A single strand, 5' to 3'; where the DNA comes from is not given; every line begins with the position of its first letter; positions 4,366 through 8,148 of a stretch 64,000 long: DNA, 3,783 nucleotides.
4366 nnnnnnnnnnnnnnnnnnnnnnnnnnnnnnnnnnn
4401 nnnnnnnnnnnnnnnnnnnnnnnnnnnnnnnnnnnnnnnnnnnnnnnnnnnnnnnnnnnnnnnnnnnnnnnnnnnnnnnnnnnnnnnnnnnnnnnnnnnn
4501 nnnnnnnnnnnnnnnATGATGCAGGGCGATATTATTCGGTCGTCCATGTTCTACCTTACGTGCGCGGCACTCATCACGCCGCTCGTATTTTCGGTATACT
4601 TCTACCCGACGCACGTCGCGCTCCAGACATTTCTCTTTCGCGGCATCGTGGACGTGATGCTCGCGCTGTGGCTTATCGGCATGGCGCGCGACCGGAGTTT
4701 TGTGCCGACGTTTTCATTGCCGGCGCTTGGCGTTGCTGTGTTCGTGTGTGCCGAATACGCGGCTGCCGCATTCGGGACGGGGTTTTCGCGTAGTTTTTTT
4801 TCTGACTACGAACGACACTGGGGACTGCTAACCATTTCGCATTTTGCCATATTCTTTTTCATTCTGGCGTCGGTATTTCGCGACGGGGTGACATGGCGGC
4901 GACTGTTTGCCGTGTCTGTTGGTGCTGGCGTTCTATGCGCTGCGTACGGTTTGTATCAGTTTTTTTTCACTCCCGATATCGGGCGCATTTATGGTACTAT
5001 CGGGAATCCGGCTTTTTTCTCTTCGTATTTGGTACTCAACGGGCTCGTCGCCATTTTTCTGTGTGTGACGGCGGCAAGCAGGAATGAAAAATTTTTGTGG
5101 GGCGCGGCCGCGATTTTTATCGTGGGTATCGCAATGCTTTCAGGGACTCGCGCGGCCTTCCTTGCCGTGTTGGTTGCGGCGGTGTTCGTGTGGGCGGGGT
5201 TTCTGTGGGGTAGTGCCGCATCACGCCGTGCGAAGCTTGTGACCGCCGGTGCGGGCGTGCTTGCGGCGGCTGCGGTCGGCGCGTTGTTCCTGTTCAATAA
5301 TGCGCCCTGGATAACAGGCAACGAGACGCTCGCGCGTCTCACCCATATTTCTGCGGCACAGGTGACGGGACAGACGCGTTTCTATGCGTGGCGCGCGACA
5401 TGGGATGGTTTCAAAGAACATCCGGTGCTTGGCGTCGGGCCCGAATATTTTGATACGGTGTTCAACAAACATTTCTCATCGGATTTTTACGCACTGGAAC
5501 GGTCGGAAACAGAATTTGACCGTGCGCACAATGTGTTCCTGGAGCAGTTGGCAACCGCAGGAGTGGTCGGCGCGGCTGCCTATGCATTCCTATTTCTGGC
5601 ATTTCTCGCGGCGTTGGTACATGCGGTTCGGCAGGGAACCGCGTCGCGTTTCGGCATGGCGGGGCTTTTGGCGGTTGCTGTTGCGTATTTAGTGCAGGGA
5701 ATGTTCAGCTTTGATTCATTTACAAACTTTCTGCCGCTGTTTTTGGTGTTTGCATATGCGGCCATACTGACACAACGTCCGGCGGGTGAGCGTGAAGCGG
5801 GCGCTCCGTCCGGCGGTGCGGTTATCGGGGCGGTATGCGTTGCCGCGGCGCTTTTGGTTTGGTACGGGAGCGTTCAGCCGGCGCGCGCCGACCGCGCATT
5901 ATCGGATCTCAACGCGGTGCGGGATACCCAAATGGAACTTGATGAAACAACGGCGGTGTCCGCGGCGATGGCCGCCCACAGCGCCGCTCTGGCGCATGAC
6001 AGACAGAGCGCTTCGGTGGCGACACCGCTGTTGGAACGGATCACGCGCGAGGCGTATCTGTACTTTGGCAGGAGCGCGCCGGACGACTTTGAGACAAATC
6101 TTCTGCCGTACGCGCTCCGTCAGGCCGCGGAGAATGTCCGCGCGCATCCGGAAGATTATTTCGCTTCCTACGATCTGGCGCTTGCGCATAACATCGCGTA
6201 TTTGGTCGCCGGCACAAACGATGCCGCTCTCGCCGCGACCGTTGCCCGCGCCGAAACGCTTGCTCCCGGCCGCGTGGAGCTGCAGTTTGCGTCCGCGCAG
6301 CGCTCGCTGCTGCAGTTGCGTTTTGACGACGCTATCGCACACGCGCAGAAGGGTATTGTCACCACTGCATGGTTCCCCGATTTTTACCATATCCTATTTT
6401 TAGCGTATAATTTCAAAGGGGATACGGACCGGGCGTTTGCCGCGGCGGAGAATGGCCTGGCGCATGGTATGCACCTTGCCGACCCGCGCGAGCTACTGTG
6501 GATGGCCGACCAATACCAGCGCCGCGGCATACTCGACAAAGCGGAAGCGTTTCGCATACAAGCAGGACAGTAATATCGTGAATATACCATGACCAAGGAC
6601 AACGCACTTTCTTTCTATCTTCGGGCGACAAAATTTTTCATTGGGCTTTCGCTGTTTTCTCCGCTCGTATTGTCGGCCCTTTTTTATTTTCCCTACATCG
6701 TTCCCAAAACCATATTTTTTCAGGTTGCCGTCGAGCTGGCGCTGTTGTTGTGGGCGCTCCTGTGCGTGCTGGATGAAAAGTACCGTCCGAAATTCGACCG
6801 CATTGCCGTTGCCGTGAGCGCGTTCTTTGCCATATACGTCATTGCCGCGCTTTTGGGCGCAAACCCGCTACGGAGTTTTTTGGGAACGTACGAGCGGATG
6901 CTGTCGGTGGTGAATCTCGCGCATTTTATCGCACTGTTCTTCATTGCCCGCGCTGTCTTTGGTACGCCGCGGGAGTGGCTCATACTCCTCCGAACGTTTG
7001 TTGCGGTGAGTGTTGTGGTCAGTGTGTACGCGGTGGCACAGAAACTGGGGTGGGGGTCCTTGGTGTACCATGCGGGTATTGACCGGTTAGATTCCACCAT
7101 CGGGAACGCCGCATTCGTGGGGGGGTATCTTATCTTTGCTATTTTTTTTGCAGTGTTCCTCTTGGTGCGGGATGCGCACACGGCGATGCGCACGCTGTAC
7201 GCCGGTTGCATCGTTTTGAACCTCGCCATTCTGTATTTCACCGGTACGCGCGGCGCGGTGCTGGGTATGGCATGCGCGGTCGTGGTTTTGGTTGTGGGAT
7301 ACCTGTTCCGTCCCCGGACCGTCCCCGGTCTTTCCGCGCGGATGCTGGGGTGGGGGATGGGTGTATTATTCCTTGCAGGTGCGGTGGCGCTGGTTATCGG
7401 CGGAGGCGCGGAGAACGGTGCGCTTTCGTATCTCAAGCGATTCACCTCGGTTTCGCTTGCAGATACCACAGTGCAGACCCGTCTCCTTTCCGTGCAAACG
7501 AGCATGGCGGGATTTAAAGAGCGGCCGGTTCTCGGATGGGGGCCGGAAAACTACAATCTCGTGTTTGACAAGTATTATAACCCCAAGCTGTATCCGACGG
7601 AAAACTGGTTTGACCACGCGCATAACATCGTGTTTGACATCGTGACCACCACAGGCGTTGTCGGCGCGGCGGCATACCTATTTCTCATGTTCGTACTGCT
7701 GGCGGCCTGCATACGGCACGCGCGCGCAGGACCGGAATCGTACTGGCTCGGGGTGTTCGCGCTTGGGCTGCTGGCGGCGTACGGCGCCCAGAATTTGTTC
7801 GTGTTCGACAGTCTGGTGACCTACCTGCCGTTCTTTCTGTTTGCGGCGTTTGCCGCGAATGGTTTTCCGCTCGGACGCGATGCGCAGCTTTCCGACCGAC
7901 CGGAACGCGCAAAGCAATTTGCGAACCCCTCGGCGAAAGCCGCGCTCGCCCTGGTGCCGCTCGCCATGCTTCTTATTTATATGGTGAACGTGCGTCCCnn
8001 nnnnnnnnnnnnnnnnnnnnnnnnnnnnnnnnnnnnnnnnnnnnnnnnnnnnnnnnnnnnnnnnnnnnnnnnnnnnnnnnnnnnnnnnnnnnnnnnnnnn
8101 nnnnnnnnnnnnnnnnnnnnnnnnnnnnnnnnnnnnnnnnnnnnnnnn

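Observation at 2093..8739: Three tandem Wzy_C (O-antigen ligase-like) plus TPR paralogs directly downstream of a Ser/Thr-rich surface protein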

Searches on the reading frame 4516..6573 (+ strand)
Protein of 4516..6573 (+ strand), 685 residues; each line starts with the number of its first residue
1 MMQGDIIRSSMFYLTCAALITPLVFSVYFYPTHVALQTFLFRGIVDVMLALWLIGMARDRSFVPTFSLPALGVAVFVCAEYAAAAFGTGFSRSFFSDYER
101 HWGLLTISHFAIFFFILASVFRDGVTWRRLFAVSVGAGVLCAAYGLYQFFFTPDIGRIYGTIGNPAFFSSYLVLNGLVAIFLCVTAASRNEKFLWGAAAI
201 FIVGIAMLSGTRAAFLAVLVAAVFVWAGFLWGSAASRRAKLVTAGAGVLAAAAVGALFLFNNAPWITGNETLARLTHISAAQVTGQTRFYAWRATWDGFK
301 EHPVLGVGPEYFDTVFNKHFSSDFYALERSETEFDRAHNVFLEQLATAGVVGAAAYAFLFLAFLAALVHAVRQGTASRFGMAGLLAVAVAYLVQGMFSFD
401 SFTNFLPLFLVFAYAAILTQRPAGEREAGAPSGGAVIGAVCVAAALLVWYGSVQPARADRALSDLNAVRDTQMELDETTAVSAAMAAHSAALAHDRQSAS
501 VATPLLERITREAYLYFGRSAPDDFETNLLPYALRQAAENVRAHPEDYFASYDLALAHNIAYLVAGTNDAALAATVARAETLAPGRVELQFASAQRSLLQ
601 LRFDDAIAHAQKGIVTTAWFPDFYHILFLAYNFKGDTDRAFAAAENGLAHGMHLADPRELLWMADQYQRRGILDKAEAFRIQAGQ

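Call 3: search_protein_families(library=pfam, proteins=[window:4516-6573:+], max_evalue=0.01)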
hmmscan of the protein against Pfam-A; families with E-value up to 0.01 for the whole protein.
window:4516-6573:+ (685 aa): 1 family
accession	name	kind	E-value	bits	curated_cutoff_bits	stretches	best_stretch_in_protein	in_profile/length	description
PF04932.20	Wzy_C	-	4.2e-21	75.7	31.7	1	198-356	2-148/149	O-Antigen ligase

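Call 4: search_protein_families(library=ncbifam, proteins=[window:4516-6573:+], max_evalue=0.01)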
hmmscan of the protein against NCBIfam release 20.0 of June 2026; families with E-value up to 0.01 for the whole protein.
window:4516-6573:+ (685 aa): 1 family
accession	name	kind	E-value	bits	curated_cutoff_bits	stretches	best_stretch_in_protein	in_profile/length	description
TIGR00947.1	2A73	equivalog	7.3e-11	41.7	366.4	1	14-397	15-399/425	IctB family putative bicarbonate transporter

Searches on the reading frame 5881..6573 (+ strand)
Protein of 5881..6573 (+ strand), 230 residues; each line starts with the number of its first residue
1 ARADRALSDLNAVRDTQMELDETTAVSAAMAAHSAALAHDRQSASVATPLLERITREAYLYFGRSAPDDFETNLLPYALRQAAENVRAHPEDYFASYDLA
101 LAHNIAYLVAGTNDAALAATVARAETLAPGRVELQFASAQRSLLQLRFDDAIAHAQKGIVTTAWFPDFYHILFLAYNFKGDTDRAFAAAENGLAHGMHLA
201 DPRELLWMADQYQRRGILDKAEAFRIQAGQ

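Call 82: search_solved_structures(query=window:5881-6573:+, max_evalue=10)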
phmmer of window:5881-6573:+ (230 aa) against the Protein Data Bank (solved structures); distinct sequences matched with E-value up to 10: 2.
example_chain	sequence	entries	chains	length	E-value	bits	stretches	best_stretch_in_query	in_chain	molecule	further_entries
8bu0_A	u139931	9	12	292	0.22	14.6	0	111-220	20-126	Consensus tetratricopeptide repeat protein | Crystal structure of an 8-repeat consensus TPR superhelix with Zinc. | Monomer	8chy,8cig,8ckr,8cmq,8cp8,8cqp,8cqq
2o2k_A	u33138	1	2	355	0.47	13.5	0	54-99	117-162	Methionine synthase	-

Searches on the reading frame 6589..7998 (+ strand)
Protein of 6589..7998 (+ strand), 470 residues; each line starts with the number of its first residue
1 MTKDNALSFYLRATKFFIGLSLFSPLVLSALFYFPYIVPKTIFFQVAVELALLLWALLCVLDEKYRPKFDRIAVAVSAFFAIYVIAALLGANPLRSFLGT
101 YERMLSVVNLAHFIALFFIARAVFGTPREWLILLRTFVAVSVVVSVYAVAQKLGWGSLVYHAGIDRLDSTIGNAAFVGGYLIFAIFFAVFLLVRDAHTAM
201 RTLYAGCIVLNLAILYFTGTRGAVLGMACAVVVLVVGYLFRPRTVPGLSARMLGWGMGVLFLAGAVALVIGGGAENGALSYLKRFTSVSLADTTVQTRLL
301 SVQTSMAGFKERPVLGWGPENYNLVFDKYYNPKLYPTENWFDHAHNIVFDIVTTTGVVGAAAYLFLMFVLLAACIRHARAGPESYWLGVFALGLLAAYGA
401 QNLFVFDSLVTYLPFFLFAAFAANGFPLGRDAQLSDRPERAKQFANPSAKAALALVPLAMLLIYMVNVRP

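Call 48: search_solved_structures(query=A5, max_evalue=0.01, show_alignments=2)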
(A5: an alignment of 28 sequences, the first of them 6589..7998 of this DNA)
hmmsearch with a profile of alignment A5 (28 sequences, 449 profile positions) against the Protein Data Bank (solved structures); distinct sequences matched with E-value up to 0.01: 2.
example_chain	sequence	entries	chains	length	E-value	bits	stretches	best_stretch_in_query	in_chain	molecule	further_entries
7tpg_B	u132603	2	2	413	2.5e-13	52.9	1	195-374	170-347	Putative cell surface polysaccharide polymerase/ligase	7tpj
9rmk_A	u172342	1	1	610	2.3e-12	49.7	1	120-374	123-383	Oligosaccharyltransferase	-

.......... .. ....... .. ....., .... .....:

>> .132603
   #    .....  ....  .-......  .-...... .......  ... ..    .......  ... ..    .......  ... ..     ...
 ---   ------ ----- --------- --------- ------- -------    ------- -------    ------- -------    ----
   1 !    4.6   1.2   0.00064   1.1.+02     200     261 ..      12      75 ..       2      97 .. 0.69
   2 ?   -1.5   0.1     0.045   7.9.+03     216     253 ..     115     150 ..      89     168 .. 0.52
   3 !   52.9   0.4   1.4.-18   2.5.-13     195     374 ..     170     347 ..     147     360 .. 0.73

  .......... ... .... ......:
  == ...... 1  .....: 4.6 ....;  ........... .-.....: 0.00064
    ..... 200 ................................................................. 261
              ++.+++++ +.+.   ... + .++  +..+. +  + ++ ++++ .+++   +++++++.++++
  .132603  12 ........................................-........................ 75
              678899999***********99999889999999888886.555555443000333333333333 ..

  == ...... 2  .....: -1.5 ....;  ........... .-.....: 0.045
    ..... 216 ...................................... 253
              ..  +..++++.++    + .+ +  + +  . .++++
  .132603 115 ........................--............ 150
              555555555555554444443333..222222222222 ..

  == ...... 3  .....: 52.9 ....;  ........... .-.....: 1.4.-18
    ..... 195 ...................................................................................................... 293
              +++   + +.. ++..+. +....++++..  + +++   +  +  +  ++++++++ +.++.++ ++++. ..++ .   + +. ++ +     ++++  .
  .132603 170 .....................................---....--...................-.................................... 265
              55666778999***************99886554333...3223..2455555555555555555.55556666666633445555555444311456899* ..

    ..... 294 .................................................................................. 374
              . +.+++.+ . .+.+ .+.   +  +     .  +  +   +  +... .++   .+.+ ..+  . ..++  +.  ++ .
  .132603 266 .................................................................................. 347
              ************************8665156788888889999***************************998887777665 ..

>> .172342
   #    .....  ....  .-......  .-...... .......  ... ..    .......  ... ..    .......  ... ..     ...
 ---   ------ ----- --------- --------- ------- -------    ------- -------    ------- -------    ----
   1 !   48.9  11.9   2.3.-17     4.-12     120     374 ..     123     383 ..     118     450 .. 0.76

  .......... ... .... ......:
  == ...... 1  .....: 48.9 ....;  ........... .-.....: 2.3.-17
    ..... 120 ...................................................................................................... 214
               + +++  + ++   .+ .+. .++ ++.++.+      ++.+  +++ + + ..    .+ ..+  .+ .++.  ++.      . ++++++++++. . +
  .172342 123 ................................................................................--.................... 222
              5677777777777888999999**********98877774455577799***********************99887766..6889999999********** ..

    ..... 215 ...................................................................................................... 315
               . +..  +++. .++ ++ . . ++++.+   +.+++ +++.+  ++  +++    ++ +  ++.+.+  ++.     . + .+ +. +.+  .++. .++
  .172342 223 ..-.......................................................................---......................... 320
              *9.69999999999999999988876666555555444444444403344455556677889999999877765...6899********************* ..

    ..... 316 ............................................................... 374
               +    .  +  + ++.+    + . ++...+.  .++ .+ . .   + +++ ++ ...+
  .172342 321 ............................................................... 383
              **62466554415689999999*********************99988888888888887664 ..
